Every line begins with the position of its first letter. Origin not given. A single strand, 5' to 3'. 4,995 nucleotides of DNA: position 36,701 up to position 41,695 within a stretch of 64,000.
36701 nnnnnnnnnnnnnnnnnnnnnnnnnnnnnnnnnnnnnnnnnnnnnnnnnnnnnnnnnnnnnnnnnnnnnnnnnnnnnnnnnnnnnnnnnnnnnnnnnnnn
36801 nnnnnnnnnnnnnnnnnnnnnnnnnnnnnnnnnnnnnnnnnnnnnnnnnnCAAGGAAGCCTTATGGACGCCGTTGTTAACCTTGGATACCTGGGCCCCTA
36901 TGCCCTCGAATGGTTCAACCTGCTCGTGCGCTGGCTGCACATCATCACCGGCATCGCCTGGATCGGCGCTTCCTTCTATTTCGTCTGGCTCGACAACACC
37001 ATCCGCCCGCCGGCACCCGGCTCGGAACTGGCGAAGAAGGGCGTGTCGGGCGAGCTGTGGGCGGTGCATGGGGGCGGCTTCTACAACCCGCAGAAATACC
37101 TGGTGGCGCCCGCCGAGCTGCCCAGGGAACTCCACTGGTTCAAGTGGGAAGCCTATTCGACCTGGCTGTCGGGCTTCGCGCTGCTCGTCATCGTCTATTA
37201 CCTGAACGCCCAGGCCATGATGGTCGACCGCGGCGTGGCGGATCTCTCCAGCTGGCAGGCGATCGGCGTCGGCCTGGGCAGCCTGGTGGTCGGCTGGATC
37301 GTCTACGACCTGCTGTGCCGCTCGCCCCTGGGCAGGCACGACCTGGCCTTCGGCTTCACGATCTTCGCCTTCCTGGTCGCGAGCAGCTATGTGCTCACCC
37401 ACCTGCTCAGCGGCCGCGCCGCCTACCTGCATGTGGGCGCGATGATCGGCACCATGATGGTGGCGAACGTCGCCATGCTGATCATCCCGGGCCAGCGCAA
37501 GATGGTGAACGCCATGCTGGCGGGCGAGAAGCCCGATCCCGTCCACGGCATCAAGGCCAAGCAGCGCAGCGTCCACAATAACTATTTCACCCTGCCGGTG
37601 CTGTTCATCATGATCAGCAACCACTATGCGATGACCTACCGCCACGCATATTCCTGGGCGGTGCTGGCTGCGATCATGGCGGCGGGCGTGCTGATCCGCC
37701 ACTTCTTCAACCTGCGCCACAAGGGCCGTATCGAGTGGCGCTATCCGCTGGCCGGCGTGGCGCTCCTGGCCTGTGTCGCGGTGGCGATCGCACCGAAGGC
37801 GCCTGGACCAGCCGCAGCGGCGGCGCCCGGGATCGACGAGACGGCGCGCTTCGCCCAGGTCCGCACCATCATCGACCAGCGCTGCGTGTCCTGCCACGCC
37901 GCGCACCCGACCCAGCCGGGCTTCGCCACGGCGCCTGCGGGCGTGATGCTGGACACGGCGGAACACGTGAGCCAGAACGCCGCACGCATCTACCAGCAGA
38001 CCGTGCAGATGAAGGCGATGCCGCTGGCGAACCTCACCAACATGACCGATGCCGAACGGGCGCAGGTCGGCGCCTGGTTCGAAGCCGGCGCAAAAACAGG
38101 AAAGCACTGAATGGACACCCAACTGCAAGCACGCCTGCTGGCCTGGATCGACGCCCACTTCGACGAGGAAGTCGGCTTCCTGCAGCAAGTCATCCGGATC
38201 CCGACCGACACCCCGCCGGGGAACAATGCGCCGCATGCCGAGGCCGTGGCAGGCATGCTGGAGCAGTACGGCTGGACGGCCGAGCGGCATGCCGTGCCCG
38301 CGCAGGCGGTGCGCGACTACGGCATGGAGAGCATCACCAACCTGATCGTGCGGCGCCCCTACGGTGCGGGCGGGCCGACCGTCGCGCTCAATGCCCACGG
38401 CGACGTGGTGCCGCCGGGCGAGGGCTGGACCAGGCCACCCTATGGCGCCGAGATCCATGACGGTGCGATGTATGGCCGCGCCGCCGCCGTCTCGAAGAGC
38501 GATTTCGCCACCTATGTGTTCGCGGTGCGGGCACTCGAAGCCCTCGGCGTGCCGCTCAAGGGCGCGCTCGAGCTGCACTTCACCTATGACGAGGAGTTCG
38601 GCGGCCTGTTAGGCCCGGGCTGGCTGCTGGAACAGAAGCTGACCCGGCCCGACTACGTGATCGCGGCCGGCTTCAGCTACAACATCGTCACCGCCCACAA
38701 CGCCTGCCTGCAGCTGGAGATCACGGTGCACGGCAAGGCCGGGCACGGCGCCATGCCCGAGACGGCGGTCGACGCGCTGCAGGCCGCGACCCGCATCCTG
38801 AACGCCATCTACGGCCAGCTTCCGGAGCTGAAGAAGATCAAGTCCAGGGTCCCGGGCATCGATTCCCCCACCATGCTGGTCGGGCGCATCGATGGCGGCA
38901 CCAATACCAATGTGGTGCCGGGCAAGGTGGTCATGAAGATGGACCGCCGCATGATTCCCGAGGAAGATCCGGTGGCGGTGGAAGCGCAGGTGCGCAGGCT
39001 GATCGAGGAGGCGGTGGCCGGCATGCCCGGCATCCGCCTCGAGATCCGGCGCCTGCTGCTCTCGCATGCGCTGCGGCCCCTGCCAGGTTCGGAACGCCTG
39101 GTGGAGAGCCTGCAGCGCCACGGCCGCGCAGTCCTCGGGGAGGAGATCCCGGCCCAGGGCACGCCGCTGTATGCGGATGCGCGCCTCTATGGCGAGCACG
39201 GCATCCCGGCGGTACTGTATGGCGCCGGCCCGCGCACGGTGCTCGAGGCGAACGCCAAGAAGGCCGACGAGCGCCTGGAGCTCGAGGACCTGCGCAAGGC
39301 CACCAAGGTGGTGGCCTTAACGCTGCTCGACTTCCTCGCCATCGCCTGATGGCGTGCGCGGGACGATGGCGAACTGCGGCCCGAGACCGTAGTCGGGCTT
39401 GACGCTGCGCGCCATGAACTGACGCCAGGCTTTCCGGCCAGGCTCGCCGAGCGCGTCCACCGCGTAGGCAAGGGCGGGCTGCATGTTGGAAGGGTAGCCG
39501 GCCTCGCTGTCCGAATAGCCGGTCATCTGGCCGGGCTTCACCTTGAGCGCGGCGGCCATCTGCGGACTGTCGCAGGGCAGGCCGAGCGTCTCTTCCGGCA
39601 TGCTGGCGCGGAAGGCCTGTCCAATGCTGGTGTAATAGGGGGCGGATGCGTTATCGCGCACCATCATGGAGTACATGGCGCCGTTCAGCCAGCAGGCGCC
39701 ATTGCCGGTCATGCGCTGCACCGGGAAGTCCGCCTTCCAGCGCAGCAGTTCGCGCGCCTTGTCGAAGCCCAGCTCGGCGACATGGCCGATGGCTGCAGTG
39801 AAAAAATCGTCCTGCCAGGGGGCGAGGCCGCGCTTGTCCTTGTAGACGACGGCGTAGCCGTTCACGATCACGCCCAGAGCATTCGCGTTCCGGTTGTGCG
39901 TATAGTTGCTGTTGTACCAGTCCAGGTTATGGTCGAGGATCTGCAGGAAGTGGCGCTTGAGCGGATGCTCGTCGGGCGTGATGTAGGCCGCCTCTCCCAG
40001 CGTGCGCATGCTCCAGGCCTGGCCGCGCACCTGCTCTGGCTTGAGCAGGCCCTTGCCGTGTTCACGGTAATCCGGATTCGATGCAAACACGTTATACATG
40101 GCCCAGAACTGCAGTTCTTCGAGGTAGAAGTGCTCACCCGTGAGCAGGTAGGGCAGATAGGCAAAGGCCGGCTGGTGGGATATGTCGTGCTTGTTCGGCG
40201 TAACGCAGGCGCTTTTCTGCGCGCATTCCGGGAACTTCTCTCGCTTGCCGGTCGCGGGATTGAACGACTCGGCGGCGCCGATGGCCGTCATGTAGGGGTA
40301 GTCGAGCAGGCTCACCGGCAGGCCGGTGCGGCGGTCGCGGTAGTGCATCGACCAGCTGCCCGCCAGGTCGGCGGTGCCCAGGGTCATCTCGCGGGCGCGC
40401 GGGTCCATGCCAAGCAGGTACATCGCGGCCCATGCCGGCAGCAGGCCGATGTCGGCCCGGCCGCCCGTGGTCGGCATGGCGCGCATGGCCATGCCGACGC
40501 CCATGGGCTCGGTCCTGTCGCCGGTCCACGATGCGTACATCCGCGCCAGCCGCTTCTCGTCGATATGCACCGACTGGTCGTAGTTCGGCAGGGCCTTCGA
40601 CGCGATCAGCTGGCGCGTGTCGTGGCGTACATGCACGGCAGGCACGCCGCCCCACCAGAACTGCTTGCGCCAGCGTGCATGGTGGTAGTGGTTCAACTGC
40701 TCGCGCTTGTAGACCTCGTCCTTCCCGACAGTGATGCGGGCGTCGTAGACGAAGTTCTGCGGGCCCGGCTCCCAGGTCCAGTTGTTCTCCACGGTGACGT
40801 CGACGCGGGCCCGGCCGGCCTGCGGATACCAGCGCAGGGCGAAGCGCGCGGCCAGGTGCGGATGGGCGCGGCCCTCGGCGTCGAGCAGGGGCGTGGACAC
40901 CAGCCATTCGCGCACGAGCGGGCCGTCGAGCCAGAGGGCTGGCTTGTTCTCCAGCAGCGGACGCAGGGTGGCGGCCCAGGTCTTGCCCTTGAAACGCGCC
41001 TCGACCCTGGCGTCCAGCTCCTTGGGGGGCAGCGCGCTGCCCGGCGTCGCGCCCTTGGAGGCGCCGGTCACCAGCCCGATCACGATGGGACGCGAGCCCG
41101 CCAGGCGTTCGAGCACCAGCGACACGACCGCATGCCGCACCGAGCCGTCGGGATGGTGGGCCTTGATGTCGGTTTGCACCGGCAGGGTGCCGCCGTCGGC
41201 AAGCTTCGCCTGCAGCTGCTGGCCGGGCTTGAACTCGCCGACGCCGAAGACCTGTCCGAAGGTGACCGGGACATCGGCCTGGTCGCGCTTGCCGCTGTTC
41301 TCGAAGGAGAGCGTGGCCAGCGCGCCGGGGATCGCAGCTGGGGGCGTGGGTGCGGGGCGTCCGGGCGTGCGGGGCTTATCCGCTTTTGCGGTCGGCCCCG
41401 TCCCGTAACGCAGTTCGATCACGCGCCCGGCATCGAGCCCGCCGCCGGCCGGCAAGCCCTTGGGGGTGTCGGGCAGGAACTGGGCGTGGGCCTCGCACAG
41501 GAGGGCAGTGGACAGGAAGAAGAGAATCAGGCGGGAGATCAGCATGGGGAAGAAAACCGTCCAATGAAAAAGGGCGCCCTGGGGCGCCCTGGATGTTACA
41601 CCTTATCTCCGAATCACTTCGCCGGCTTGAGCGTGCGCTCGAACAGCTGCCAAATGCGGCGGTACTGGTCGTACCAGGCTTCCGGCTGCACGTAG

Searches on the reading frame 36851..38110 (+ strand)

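Call 81: search_protein_families(library=pfam, proteins=[window:36851-38110:+], max_evalue=0.001)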
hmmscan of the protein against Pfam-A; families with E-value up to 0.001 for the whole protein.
window:36851-38110:+ (419 aa): 1 family
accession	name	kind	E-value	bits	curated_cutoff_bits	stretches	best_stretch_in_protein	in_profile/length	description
PF06181.16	Urate_ox_N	-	5.8e-140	466.3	26.9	1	17-313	2-294/295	Urate oxidase N-terminal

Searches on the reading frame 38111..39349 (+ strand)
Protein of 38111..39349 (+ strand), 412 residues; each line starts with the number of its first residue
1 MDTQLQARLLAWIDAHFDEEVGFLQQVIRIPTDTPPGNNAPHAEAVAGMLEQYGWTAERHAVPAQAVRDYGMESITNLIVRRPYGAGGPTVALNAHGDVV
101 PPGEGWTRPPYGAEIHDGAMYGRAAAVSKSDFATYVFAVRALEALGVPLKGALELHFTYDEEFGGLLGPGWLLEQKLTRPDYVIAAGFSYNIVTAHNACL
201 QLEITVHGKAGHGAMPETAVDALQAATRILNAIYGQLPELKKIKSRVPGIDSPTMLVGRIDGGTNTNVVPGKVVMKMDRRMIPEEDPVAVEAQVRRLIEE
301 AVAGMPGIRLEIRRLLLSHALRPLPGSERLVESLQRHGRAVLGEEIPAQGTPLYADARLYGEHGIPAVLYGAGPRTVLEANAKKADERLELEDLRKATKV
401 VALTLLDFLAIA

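Call 40: search_protein_families(library=pfam, proteins=[window:38111-39349:+], max_evalue=0.00001)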
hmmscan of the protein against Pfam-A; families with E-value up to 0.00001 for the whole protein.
window:38111-39349:+ (412 aa): 2 families
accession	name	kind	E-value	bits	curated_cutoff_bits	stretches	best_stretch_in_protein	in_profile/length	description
PF01546.33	Peptidase_M20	-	4e-25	89.4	24.6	1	92-406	1-205/206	Peptidase family M20/M25/M40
PF07687.19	M20_dimer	-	2.5e-18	66.4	21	1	197-301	4-102/107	Peptidase dimerisation domain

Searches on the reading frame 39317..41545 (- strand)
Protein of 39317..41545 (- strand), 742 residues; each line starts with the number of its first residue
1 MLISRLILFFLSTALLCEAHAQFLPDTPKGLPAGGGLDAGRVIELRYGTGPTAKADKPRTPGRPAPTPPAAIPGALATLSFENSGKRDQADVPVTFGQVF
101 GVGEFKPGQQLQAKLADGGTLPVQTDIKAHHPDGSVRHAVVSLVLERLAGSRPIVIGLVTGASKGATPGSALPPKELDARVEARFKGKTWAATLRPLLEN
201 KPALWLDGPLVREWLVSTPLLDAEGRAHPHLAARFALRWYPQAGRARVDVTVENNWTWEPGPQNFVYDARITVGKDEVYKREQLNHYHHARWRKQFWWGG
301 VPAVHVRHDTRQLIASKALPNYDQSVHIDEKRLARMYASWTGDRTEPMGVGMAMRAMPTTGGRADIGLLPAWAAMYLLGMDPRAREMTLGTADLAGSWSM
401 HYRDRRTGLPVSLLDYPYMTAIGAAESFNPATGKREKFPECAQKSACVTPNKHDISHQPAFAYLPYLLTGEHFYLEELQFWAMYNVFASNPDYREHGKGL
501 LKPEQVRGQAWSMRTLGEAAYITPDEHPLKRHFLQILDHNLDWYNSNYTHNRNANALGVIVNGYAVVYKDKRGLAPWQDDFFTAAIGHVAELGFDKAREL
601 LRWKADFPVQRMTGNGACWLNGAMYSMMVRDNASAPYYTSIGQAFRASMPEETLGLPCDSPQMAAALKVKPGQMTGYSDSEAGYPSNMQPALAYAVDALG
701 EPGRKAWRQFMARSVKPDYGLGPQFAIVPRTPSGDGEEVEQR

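Call 40: search_protein_families(library=pfam, proteins=[window:39317-41545:-], max_evalue=0.00001)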
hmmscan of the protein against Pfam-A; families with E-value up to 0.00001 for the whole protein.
window:39317-41545:- (742 aa): 1 family
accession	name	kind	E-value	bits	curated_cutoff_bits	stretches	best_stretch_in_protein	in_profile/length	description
PF19501.5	PcRGLX_1st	-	4.5e-07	30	22.1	1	87-143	12-68/83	PcRGLX-like N-terminal RIFT barrel domain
